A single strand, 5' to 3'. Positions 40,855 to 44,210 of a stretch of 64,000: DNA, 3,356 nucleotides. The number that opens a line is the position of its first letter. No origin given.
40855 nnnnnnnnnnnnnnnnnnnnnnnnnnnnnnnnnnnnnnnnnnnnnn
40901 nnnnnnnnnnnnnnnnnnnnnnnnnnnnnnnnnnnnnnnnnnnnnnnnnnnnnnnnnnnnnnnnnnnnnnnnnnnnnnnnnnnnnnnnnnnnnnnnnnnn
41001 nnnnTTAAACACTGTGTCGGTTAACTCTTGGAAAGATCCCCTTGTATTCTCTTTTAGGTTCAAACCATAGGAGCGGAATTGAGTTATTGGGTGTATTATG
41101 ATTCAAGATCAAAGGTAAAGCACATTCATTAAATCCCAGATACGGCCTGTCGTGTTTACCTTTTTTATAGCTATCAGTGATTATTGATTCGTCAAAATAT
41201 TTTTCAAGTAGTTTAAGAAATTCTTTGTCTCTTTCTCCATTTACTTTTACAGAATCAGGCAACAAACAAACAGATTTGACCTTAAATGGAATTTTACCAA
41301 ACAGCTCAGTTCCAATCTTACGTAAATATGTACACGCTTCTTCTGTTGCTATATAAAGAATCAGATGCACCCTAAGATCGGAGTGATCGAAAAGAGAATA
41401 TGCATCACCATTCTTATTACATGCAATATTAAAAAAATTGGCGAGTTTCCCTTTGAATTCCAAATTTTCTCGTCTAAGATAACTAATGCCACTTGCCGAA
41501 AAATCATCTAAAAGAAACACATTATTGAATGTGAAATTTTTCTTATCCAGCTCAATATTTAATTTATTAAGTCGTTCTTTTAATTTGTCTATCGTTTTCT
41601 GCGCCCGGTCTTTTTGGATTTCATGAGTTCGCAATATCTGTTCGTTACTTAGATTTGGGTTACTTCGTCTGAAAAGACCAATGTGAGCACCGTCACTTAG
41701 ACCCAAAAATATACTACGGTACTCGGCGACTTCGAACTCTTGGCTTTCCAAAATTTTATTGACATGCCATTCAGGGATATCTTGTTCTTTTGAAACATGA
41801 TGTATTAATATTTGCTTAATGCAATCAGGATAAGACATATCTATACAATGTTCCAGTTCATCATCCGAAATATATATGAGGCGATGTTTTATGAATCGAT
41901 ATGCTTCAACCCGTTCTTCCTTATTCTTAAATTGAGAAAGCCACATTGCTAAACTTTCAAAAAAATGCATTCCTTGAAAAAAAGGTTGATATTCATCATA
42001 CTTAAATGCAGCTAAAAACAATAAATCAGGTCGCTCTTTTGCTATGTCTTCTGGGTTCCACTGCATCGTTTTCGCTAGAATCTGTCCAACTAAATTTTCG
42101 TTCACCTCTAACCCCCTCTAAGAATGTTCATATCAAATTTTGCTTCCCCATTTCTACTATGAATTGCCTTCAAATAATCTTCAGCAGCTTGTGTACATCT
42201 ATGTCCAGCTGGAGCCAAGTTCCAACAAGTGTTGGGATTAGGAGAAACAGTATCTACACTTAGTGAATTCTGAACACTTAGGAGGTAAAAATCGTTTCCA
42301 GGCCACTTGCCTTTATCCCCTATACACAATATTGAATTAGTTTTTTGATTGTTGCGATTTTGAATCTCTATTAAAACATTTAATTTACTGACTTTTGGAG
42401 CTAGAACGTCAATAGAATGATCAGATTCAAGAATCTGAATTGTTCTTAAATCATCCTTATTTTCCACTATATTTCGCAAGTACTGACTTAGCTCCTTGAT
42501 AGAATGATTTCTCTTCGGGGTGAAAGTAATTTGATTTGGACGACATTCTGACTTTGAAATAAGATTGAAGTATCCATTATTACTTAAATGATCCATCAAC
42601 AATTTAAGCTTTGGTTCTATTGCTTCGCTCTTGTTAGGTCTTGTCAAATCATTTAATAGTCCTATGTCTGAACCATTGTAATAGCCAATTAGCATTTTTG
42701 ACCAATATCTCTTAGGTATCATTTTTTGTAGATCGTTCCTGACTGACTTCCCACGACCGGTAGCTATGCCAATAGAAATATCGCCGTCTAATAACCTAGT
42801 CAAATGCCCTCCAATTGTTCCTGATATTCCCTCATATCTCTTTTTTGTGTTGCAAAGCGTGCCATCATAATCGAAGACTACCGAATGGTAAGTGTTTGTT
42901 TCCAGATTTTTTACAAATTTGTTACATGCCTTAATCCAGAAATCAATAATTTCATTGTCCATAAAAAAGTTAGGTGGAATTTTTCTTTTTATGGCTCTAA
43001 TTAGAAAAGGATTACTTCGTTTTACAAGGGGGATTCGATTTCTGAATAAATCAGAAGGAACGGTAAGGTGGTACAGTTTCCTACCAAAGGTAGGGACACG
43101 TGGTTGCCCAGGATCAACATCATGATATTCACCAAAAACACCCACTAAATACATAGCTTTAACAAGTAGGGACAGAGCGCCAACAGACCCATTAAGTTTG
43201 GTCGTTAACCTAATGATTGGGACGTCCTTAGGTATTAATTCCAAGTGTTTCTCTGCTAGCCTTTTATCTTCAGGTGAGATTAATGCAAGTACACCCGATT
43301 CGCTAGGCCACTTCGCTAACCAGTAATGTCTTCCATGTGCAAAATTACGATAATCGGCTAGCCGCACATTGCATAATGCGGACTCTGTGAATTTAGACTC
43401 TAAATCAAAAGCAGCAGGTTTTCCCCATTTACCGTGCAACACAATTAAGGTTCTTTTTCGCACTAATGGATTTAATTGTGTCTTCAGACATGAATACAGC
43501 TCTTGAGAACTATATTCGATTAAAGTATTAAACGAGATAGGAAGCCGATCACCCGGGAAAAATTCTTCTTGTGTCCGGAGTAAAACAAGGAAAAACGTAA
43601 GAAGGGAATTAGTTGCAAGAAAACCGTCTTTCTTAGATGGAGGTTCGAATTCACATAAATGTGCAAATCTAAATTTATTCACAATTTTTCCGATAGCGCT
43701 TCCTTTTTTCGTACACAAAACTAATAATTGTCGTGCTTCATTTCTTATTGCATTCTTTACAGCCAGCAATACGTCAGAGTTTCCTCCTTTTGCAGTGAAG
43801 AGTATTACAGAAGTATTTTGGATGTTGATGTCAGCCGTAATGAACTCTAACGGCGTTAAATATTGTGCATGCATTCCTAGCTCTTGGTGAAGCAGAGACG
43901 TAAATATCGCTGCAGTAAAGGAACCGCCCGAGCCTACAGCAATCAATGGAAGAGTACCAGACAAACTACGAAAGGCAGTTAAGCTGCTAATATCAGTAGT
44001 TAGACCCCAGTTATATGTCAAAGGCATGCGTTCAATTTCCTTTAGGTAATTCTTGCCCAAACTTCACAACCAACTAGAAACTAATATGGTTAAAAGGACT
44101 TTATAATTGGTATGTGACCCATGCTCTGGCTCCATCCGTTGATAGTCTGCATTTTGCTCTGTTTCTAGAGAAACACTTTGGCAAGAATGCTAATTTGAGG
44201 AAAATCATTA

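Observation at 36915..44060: Unassigned five-gene operon: SIS-SIS-HAD fusion, PRTase-like, large P-loop NTPase, orphan protein, PfkB kinase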

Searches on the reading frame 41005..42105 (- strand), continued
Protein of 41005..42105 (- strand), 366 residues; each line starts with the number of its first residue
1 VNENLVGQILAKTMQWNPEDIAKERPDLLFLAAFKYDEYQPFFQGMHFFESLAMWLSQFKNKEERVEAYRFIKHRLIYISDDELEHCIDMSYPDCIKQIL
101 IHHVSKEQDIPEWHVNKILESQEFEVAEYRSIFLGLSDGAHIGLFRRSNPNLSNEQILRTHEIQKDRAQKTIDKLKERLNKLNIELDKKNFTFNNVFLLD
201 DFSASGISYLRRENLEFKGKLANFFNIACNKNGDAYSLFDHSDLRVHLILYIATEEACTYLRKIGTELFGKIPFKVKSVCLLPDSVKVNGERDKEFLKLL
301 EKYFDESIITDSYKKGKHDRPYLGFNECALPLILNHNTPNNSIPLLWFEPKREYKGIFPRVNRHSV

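Call 83: get_annotated_region(hit=H15, flank=8000)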
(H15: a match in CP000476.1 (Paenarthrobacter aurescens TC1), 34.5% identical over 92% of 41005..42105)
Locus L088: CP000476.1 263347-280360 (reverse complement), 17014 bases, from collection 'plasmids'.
description: Paenarthrobacter aurescens TC1 plasmid pTC2, complete sequence
organism: Paenarthrobacter aurescens TC1 (NCBI taxid 290340)
taxonomy: Bacteria; Actinomycetota; Actinomycetes; Micrococcales; Micrococcaceae; Paenarthrobacter; Paenarthrobacter aurescens; Paenarthrobacter aurescens TC1
host: -; source: -; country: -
typing (MOB-suite, as given by PLSDB): conjugative; replicon rep_cluster_884; relaxase MOBP; mating-pair formation MPF_T
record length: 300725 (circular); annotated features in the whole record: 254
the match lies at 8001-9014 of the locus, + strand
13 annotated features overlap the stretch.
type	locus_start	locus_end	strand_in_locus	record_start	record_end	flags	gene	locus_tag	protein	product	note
CDS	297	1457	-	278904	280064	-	-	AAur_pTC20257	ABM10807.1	phage integrase family domain protein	-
CDS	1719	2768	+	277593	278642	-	-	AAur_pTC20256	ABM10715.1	Protein of unknown function (DUF1016)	-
CDS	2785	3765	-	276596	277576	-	-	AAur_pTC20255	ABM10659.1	phage integrase family domain protein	-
CDS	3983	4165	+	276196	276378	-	-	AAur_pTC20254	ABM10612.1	hypothetical protein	-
CDS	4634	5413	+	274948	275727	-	-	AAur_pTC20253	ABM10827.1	hypothetical protein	-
CDS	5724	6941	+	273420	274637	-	-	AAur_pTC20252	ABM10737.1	putative integral membrane protein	-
CDS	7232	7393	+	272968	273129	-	-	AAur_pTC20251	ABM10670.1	conserved hypothetical protein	-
CDS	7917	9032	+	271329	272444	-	-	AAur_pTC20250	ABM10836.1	conserved hypothetical protein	-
CDS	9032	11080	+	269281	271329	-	-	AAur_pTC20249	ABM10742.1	conserved hypothetical protein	-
CDS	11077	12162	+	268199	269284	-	-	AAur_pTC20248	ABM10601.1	conserved hypothetical protein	-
CDS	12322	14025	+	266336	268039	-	-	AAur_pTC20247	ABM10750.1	hypothetical protein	-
CDS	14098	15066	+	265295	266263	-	-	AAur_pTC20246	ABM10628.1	fructokinase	-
CDS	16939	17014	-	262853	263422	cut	-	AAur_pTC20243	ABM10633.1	putative transcriptional regulator, MarR family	-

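Call 84: get_annotated_region(hit=H18, flank=8000)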
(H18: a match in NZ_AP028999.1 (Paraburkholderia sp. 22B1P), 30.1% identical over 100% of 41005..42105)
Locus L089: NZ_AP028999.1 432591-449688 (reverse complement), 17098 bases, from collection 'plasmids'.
description: Paraburkholderia sp. 22B1P plasmid p22B1P2, complete sequence
organism: Paraburkholderia sp. 22B1P (NCBI taxid 3080498)
taxonomy: Bacteria; Pseudomonadota; Betaproteobacteria; Burkholderiales; Burkholderiaceae; Paraburkholderia; Paraburkholderia sp. 22B1P
host: -; source: -; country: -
typing (MOB-suite, as given by PLSDB): mobilizable; relaxase MOBP
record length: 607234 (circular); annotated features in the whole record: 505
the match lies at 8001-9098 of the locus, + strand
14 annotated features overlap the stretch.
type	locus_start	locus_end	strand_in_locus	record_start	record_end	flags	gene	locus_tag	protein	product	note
CDS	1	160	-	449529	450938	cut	leuC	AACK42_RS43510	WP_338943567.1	3-isopropylmalate dehydratase large subunit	GO:0009098 - leucine biosynthetic process [Evidence IEA]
CDS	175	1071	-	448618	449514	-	-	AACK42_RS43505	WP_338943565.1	isocitrate lyase/PEP mutase family protein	-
CDS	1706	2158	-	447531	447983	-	-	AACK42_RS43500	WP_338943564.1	SET domain-containing protein-lysine N-methyltransferase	-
CDS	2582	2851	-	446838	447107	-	-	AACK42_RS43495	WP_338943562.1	DUF1488 family protein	-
CDS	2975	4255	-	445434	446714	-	-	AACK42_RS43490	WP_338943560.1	tyrosine-type recombinase/integrase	GO:0015074 - DNA integration [Evidence IEA]; GO:0006310 - DNA recombination [Evidence IEA]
CDS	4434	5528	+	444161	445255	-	-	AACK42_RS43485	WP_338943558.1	DNA-binding protein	-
CDS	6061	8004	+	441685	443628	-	-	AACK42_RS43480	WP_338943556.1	hypothetical protein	-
CDS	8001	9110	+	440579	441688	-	-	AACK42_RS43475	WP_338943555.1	hypothetical protein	-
CDS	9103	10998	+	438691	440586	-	-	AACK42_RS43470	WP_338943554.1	hypothetical protein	-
CDS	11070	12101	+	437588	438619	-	-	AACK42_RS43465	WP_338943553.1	hypothetical protein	-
CDS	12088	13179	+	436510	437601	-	-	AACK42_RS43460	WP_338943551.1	PfkB family carbohydrate kinase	-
CDS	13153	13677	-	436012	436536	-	-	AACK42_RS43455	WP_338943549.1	NADAR family protein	-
CDS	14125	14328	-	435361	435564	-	-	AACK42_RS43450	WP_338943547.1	cold-shock protein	-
CDS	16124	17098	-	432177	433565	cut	-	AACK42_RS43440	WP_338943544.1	hypothetical protein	-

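Call 85: get_annotated_region(hit=H17, flank=8000)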
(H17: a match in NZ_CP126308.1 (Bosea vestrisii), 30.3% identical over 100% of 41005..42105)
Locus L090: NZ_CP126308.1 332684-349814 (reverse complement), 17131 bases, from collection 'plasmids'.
description: Bosea vestrisii strain A18/4-2 plasmid unnamed, complete sequence
organism: Bosea vestrisii (NCBI taxid 151416)
taxonomy: Bacteria; Pseudomonadota; Alphaproteobacteria; Hyphomicrobiales; Boseaceae; Bosea; Bosea vestrisii
host: -; source: cell culture,root nodule of Vicia costata; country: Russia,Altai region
typing (MOB-suite, as given by PLSDB): conjugative; relaxase MOBP; mating-pair formation MPF_T
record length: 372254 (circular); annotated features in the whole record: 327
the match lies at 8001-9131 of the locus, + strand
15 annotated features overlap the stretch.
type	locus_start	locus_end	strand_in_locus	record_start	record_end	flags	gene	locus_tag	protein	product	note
CDS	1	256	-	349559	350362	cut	-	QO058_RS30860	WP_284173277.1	enoyl-CoA hydratase-related protein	-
CDS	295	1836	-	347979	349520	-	-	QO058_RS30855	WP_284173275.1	AMP-binding protein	-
CDS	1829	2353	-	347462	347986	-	-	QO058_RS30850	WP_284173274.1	(2Fe-2S)-binding protein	-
CDS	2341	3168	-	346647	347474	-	-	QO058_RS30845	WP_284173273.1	FAD binding domain-containing protein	-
CDS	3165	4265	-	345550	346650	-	-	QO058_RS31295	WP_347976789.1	molybdopterin cofactor-binding domain-containing protein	-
CDS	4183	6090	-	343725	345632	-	-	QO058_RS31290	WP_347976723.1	xanthine dehydrogenase family protein molybdopterin-binding subunit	-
CDS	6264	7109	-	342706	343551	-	-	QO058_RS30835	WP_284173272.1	AraC family transcriptional regulator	-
CDS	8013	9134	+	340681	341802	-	-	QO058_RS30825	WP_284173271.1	hypothetical protein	-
CDS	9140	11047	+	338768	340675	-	-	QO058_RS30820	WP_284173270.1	hypothetical protein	-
CDS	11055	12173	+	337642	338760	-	-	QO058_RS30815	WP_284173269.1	hypothetical protein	-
CDS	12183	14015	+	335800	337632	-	-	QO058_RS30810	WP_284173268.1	hypothetical protein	-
CDS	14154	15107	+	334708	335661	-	-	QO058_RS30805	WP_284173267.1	PfkB family carbohydrate kinase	-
CDS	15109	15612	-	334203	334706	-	-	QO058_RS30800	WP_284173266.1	NADAR family protein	-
CDS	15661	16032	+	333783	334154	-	-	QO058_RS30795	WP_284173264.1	helix-turn-helix transcriptional regulator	-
CDS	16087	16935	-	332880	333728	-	-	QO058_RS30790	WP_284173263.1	hypothetical protein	-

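Call 91: search_protein_families(library=phrogs, proteins=[window:41005-42105:-], max_evalue=0.001)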
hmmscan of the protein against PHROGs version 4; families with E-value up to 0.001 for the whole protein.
window:41005-42105:- (366 aa): 0 families

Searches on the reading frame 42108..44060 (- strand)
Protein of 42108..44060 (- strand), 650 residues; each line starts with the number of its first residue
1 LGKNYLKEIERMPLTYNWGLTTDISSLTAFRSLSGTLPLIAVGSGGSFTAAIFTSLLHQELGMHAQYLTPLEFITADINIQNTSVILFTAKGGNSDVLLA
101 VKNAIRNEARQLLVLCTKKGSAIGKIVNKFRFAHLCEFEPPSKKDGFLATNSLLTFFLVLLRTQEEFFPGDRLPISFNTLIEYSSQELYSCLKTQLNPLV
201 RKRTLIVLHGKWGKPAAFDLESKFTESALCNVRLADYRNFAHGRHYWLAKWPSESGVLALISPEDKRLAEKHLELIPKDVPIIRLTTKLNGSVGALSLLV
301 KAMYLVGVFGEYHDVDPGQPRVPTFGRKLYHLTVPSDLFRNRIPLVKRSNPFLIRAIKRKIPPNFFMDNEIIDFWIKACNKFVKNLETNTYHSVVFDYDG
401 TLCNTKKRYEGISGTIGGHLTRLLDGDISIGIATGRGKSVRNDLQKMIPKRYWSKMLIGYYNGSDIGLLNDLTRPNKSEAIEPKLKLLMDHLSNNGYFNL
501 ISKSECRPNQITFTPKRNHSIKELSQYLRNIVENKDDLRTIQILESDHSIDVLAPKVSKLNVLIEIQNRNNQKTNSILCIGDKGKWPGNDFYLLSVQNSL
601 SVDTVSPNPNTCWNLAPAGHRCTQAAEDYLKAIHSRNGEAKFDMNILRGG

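Call 3: search_protein_families(library=pfam, proteins=[window:42108-44060:-], max_evalue=0.01)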
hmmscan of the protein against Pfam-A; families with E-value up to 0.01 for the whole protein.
window:42108-44060:- (650 aa): 1 family
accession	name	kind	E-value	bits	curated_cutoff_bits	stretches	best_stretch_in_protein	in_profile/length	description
PF08282.18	Hydrolase_3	-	5e-07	30.1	20.9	1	394-466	1-66/255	haloacid dehalogenase-like hydrolase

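Call 4: search_protein_families(library=padloc, proteins=[window:42108-44060:-], max_evalue=0.01)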
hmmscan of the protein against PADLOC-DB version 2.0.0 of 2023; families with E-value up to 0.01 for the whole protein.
window:42108-44060:- (650 aa): 0 families

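Call 7: search_protein_families(library=ncbifam, proteins=[window:42108-44060:-], max_evalue=0.01)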
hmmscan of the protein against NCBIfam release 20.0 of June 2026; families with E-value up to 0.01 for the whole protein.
window:42108-44060:- (650 aa): 4 families
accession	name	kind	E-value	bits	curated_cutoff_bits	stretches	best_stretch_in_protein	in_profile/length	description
TIGR01484.1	HAD-SF-IIB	subfamily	7.2e-08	32.7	41.8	1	394-596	2-214/221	HAD-IIB family hydrolase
TIGR00099.1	Cof-subfamily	subfamily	3.6e-06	26.8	137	0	394-453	2-55/256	Cof-type HAD-IIB family hydrolase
TIGR01482.1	SPP-subfamily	subfamily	0.0043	16.6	107.15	1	394-596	1-183/225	sucrose-phosphate phosphatase subfamily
NF002245.0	PRK01158.1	equivalog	0.0093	15.3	198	0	394-583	6-182/233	phosphoglycolate phosphatase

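Call 36: search_solved_structures(query=A3, max_evalue=1)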
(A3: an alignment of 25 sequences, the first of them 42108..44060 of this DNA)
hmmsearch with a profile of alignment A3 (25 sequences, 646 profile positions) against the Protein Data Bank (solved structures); distinct sequences matched with E-value up to 1: 29.
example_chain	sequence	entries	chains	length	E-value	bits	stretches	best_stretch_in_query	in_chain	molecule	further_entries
8eol_A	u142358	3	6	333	3e-06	29.1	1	20-242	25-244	GLUCOSAMINE-6-PHOSPHATE DEAMINASE | Glutamine-fructose-6-phosphate transaminase (Isomerizing)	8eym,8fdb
3hba_A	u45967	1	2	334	3e-06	29.1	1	20-242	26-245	Putative phosphosugar isomerase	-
2aml_A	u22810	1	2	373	2e-05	26.3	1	5-242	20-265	SIS domain protein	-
3fj1_A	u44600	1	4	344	3.2e-05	25.7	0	9-84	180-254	putative phosphosugar isomerase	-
7kqa_A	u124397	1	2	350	0.00026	22.7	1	23-226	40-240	Iron dicitrate transport regulator FecR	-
2b30_A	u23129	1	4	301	0.0043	18.7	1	380-434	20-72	Pvivax hypothetical protein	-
3fxa_A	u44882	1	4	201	0.0053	18.3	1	5-157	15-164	SIS domain protein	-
4qjb_A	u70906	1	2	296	0.0058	18.2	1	368-513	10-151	Haloacid dehalogenase-like hydrolase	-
1j5x_A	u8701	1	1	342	0.008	17.8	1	17-127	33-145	GLUCOSAMINE-6-PHOSPHATE DEAMINASE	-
3fkj_A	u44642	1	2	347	0.011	17.3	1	24-154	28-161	Putative phosphosugar isomerases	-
1ymq_A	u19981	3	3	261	0.022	16.3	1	388-448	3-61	sugar-phosphate phosphatase BT4131 | Putative uncharacterized protein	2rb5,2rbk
3mpo_A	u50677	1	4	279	0.025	16.1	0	494-582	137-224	Predicted hydrolase of the HAD superfamily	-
2pq0_A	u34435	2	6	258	0.046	15.3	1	390-434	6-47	Hypothetical conserved protein GK1056 | Hypothetical conserved protein, GK1056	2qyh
7o58_A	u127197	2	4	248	0.062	14.8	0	524-597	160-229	Phosphomannomutase 2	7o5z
2amy_A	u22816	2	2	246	0.064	14.8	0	524-597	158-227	Phosphomannomutase 2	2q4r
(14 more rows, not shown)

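Call 89: search_solved_structures(query=A3, max_evalue=0.0001, show_alignments=2)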
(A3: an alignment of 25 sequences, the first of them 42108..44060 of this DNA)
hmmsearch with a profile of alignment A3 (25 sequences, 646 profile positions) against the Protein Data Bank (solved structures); distinct sequences matched with E-value up to 0.0001: 4.
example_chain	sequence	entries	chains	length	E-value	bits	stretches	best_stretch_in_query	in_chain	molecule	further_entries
8eol_A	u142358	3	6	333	3e-06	29.1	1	20-242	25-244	GLUCOSAMINE-6-PHOSPHATE DEAMINASE | Glutamine-fructose-6-phosphate transaminase (Isomerizing)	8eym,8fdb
3hba_A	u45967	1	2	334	3e-06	29.1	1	20-242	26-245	Putative phosphosugar isomerase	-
2aml_A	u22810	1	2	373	2e-05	26.3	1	5-242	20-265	SIS domain protein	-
3fj1_A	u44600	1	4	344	3.2e-05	25.7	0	9-84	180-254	putative phosphosugar isomerase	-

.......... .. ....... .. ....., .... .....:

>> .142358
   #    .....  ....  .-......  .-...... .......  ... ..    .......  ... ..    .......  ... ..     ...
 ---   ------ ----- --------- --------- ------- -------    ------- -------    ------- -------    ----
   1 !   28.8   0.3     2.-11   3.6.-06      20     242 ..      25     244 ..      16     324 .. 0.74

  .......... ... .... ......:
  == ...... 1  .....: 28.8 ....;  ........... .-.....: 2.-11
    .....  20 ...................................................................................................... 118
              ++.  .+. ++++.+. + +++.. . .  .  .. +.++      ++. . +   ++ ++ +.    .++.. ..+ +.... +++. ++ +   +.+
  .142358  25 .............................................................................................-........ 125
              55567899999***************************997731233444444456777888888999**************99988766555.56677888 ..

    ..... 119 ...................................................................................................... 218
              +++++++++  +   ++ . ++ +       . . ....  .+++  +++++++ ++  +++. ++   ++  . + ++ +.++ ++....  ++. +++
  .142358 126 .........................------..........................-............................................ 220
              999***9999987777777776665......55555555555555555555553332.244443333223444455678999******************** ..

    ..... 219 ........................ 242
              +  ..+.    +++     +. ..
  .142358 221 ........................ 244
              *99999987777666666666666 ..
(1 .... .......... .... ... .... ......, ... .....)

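Call 91: search_protein_families(library=phrogs, proteins=[window:42108-44060:-], max_evalue=0.001)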
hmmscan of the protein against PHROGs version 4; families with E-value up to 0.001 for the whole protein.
window:42108-44060:- (650 aa): 1 family
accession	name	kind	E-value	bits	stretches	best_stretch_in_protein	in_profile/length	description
phrog_4901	-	other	0.00028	21.4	0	393-498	5-102/273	hydrolase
